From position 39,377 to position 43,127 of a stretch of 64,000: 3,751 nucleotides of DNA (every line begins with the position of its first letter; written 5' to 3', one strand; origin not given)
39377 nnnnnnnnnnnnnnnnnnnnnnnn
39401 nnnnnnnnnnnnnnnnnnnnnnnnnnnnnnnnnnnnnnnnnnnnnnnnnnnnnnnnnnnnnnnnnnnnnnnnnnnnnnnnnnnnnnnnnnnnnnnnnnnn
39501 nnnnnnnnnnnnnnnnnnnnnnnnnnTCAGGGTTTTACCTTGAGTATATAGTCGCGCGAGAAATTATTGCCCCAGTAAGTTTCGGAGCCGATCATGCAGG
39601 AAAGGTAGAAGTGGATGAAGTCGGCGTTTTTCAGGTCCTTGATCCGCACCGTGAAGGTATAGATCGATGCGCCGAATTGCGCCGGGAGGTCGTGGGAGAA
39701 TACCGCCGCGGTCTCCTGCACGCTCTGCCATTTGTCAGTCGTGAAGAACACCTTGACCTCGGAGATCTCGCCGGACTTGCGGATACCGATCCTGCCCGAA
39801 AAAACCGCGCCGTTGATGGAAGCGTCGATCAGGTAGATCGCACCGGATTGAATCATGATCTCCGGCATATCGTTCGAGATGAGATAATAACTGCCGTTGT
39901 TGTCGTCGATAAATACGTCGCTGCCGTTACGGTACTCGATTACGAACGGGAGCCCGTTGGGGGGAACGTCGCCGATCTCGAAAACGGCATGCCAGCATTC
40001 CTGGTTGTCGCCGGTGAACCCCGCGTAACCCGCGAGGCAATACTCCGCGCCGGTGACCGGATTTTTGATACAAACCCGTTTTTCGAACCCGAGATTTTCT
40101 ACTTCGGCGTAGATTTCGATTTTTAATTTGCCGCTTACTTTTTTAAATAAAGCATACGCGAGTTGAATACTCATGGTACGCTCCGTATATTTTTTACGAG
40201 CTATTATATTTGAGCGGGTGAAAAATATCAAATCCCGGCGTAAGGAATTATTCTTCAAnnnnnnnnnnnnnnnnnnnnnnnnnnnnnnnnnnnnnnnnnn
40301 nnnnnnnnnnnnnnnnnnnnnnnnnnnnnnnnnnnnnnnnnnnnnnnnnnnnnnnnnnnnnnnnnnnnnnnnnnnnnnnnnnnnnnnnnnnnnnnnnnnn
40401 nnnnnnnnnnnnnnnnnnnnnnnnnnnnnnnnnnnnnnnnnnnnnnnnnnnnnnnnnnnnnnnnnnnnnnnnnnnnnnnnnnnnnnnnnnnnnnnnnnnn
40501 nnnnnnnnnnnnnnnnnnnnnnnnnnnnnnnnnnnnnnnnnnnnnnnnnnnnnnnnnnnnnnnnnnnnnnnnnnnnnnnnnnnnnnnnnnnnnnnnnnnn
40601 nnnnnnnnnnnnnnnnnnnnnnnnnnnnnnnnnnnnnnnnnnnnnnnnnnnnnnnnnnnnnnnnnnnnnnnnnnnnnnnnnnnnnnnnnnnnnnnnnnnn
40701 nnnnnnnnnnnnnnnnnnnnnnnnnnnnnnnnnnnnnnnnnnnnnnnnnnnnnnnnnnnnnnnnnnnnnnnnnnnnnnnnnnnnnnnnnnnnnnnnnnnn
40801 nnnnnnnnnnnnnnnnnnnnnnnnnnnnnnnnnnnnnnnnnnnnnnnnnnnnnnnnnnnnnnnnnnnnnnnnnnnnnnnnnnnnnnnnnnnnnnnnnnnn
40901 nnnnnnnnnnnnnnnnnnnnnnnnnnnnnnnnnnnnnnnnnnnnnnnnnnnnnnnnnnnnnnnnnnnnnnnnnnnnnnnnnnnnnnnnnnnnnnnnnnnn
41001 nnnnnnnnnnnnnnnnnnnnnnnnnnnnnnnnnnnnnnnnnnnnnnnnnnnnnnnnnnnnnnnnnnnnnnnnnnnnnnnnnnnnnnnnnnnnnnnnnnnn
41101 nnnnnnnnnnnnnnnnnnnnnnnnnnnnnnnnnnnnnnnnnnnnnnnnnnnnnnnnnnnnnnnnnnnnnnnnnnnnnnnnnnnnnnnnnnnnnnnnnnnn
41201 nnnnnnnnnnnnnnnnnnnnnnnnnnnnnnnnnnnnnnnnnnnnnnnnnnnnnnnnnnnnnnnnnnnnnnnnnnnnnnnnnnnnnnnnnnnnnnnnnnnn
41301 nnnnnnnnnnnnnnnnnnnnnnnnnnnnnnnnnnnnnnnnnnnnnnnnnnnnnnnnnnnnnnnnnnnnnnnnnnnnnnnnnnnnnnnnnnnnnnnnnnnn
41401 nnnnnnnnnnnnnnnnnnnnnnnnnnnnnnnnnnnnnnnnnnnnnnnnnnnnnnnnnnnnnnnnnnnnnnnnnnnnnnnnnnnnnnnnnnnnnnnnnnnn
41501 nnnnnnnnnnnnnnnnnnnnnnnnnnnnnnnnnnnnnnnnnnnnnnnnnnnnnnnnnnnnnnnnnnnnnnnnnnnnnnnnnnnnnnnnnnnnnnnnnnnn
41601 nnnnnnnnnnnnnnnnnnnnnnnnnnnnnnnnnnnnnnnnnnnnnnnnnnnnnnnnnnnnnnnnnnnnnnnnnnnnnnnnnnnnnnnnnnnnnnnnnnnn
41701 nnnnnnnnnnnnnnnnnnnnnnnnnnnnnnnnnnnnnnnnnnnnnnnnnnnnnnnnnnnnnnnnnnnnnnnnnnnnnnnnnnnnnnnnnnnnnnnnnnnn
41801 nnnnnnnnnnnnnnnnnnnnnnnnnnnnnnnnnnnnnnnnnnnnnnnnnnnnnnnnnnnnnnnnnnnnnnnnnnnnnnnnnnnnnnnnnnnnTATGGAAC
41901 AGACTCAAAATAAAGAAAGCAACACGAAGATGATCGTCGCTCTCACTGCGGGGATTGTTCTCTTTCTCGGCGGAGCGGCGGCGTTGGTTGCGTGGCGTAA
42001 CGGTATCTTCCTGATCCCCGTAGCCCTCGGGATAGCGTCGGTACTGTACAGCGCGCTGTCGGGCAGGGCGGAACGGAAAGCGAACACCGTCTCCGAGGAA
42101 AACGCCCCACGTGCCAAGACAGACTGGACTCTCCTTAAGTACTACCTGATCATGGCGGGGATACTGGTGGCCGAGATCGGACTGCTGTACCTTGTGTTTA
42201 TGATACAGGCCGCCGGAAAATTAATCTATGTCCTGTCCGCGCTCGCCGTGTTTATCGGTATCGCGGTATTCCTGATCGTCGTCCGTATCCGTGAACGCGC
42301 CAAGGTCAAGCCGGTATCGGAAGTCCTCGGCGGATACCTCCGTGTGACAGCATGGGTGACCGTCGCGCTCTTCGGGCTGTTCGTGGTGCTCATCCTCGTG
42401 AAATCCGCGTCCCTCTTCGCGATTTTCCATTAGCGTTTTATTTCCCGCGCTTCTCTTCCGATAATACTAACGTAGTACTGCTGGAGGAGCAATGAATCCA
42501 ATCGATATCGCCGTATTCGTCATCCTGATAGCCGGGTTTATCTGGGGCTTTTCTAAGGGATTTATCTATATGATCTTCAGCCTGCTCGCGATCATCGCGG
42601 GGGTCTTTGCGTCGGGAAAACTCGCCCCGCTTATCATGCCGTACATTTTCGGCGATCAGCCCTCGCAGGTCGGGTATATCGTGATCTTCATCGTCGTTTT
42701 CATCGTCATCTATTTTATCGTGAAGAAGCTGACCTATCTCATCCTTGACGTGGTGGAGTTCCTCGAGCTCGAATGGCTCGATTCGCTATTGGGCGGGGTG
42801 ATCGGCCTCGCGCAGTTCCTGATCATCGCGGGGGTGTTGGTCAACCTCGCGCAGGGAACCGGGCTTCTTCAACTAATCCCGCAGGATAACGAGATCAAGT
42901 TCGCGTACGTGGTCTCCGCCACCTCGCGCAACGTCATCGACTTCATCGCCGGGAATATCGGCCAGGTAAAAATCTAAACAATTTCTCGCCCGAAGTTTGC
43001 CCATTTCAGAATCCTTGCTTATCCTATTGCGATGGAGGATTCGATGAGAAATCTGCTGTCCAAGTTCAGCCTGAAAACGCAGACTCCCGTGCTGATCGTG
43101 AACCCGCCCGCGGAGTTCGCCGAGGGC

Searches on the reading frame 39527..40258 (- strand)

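Call 73: search_protein_families(library=pfam, proteins=[window:39527-40258:-], max_evalue=0.00001)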
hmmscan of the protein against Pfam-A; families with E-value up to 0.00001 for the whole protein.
window:39527-40258:- (243 aa): 1 family
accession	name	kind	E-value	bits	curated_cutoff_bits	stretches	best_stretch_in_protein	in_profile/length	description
PF03370.18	CBM_21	-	2.4e-12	47.5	28.9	1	154-239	22-112/113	Carbohydrate/starch-binding module (family 21)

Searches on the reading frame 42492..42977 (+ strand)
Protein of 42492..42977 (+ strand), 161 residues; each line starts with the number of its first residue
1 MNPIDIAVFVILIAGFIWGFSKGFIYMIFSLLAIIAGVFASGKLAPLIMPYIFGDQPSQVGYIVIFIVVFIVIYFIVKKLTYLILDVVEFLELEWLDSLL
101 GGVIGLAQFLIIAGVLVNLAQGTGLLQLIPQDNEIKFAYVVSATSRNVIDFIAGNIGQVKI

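Call 73: search_protein_families(library=pfam, proteins=[window:42492-42977:+], max_evalue=0.00001)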
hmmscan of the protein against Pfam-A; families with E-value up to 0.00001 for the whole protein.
window:42492-42977:+ (161 aa): 1 family
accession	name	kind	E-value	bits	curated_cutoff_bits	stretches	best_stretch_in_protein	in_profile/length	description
PF02674.22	Colicin_V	-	1.6e-21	77.3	29.3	1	4-126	1-124/144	Colicin V production protein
